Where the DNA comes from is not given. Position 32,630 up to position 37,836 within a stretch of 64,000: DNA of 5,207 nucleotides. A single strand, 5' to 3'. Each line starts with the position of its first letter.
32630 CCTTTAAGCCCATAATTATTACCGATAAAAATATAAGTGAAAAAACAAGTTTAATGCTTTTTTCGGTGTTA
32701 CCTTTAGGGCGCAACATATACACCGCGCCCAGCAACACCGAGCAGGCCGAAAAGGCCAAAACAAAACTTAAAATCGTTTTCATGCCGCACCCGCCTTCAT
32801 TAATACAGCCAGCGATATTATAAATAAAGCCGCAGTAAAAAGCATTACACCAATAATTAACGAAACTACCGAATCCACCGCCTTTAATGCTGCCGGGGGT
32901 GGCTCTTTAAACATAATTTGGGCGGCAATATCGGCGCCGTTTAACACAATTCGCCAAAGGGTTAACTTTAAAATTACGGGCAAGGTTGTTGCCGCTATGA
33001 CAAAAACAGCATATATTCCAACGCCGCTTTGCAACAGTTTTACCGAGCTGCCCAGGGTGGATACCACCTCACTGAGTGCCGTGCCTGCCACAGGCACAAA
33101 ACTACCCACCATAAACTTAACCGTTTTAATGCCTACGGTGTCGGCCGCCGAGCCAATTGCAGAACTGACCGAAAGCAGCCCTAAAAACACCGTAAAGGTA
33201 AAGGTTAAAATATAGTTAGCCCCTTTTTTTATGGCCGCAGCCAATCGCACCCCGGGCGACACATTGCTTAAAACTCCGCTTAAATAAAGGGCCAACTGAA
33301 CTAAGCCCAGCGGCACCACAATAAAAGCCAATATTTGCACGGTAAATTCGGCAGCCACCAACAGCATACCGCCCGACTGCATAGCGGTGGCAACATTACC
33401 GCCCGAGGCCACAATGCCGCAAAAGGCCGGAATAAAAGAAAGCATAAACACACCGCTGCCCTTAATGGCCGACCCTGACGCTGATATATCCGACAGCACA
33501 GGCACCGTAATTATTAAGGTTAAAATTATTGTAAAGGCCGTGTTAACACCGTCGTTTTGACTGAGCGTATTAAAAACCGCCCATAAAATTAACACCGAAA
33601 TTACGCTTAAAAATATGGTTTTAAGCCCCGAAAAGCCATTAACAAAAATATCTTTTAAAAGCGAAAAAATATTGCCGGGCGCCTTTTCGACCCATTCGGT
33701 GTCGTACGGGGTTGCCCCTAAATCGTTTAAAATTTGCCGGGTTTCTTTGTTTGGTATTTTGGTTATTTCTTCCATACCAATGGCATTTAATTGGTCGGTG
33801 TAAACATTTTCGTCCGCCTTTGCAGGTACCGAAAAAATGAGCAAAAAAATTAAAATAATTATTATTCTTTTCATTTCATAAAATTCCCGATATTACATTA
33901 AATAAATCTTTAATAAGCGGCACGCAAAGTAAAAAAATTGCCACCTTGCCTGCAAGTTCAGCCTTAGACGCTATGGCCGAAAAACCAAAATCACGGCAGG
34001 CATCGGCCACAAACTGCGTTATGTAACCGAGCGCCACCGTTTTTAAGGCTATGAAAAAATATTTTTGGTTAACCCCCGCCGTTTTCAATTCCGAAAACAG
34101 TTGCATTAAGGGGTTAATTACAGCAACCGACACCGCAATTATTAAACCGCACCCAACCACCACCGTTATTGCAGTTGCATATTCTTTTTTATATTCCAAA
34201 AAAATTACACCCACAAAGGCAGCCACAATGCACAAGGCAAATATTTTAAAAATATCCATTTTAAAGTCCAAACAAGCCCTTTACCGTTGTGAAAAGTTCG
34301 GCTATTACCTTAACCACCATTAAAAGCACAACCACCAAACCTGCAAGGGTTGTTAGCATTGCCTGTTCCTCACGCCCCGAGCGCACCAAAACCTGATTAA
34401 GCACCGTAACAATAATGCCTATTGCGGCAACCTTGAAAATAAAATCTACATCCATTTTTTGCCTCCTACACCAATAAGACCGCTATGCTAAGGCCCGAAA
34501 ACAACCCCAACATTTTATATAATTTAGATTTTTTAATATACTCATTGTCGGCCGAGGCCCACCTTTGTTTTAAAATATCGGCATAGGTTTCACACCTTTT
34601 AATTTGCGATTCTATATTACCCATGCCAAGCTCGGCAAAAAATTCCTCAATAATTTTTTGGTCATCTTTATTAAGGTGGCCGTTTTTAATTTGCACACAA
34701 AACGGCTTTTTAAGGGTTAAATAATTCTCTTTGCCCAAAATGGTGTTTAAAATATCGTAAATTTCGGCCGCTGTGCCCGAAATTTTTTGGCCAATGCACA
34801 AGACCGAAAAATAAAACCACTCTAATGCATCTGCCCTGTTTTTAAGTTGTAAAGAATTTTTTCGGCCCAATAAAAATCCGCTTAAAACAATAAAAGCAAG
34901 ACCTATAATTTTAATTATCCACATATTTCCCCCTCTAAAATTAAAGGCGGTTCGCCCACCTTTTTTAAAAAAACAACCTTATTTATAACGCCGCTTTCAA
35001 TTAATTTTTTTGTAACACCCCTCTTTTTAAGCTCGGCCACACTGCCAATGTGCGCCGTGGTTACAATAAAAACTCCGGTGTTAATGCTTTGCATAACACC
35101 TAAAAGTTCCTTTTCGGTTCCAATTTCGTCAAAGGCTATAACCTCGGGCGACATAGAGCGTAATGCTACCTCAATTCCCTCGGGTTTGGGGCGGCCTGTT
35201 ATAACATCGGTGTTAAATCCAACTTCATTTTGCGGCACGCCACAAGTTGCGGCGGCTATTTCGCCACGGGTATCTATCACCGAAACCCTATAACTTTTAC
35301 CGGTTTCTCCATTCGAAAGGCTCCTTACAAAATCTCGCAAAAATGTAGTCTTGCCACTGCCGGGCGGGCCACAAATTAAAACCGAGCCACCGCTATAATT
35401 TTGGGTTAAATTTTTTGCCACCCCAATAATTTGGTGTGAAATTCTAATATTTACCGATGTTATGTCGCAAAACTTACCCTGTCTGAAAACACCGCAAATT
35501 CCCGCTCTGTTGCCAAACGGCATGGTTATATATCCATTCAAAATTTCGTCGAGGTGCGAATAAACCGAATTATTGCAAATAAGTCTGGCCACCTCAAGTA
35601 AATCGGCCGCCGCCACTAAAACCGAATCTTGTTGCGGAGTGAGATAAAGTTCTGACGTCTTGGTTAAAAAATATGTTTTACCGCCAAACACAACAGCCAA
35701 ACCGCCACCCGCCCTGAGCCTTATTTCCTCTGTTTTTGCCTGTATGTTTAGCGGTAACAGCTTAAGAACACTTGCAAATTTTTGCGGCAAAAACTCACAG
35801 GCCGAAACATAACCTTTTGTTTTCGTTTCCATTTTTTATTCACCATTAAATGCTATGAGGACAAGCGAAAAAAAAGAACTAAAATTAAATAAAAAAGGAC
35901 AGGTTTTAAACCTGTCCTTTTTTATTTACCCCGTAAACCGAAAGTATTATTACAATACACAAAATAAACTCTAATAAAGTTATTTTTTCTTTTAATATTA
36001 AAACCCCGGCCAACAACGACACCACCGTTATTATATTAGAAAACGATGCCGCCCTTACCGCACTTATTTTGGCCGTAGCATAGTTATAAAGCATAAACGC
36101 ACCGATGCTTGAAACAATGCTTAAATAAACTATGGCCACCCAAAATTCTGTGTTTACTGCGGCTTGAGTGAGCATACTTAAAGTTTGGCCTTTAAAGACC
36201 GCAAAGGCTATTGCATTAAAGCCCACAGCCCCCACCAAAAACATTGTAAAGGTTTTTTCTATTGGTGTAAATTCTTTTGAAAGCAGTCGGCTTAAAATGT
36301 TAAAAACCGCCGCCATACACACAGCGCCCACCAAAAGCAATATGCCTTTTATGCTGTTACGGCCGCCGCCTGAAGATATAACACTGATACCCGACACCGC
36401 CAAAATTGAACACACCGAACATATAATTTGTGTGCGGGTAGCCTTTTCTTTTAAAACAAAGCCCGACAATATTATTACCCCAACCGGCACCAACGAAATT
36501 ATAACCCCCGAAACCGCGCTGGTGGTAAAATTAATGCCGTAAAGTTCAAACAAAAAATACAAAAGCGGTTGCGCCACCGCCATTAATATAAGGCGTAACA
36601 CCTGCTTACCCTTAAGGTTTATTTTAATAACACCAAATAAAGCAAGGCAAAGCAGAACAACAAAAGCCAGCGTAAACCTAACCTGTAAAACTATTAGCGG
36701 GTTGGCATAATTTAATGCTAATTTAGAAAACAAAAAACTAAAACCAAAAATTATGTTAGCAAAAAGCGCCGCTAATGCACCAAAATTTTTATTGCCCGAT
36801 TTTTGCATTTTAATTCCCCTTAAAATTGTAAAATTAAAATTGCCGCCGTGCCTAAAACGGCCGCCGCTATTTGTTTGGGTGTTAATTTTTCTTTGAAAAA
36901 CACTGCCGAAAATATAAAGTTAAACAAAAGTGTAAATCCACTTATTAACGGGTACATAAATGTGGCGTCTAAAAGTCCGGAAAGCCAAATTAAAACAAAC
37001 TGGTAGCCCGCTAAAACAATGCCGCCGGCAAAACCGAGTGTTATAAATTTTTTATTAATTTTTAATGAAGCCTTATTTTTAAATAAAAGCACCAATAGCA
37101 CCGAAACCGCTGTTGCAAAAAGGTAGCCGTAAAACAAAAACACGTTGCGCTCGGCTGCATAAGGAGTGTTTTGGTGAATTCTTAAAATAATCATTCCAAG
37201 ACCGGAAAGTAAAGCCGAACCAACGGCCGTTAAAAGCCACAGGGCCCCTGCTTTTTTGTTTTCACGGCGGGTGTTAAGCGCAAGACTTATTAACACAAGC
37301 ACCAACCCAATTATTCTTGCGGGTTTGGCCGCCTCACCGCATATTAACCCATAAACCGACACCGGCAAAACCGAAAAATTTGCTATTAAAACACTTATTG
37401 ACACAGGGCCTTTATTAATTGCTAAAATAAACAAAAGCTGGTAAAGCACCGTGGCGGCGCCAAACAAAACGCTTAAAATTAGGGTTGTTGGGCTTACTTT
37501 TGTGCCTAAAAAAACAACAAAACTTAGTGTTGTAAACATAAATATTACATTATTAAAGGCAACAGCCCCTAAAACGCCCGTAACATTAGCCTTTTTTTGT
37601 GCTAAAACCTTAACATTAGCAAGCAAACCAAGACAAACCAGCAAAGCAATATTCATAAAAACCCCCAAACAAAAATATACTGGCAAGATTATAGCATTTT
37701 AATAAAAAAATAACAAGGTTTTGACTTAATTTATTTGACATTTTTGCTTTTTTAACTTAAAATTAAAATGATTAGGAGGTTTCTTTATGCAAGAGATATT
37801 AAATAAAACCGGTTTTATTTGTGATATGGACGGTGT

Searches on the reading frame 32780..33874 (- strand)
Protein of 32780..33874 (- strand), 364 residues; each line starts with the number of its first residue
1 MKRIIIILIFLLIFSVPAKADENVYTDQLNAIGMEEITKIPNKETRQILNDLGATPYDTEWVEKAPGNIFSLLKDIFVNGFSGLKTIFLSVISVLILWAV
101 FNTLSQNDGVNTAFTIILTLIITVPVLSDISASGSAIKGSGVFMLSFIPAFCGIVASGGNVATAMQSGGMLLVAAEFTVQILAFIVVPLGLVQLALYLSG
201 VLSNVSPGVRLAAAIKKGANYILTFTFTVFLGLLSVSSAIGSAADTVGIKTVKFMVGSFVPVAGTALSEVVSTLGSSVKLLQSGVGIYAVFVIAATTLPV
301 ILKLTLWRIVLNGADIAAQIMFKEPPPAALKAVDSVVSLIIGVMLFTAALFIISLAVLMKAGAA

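Call 72: search_protein_families(library=pfam, proteins=[window:32780-33874:-], max_evalue=0.00001)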
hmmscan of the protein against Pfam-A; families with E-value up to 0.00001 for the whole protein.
window:32780-33874:- (364 aa): 1 family
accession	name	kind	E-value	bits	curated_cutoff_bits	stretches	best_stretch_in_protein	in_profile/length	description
PF09546.15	Spore_III_AE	-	4.1e-32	112.1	27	1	66-362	19-321/321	Stage III sporulation protein AE (spore_III_AE)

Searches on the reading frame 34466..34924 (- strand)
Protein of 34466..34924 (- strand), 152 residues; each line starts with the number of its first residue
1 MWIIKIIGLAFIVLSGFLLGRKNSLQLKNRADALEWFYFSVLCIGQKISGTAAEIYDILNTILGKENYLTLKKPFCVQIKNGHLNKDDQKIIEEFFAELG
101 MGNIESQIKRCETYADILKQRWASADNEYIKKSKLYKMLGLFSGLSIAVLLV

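Call 72: search_protein_families(library=pfam, proteins=[window:34466-34924:-], max_evalue=0.00001)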
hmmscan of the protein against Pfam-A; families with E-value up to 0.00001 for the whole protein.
window:34466-34924:- (152 aa): 1 family
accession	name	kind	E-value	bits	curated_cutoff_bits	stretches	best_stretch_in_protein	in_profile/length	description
PF09548.15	Spore_III_AB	-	3.1e-20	73.3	32.5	1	52-152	66-170/170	Stage III sporulation protein AB (spore_III_AB)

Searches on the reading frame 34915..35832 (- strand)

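Call 72: search_protein_families(library=pfam, proteins=[window:34915-35832:-], max_evalue=0.00001)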
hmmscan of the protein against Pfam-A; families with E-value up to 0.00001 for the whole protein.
window:34915-35832:- (305 aa): 1 family
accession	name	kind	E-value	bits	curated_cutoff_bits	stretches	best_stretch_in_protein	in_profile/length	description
PF19568.5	Spore_III_AA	-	2.1e-53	181.8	27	1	32-296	27-293/306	Sporulation stage III, protein AA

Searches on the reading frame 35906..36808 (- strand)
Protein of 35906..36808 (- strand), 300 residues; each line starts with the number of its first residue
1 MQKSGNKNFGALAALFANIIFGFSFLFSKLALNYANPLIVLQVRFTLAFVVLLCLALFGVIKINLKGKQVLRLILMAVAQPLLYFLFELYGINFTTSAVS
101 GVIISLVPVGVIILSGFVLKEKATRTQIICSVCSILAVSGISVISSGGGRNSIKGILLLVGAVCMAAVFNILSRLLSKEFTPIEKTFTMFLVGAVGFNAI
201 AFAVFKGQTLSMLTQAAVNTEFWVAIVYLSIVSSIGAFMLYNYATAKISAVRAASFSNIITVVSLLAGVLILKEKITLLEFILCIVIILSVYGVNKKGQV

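Call 72: search_protein_families(library=pfam, proteins=[window:35906-36808:-], max_evalue=0.00001)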
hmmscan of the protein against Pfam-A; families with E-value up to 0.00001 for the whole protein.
window:35906-36808:- (300 aa): 1 family
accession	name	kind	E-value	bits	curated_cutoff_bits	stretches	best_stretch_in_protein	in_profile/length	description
PF00892.27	EamA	-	4.3e-41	140.8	28.2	2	9-142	2-134/135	EamA-like transporter family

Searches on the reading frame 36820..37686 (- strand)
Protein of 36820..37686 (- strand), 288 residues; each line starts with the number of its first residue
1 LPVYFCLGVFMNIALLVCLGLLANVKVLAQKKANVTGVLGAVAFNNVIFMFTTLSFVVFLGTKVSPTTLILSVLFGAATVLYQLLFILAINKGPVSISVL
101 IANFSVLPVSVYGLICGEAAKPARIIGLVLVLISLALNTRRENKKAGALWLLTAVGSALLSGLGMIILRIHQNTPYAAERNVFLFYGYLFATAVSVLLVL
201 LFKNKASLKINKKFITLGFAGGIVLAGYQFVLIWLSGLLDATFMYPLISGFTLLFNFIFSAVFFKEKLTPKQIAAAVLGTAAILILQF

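Call 72: search_protein_families(library=pfam, proteins=[window:36820-37686:-], max_evalue=0.00001)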
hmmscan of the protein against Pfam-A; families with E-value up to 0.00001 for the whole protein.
window:36820-37686:- (288 aa): 1 family
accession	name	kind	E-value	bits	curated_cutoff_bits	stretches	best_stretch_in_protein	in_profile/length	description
PF00892.27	EamA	-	6e-09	36.7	28.2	1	149-286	2-133/135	EamA-like transporter family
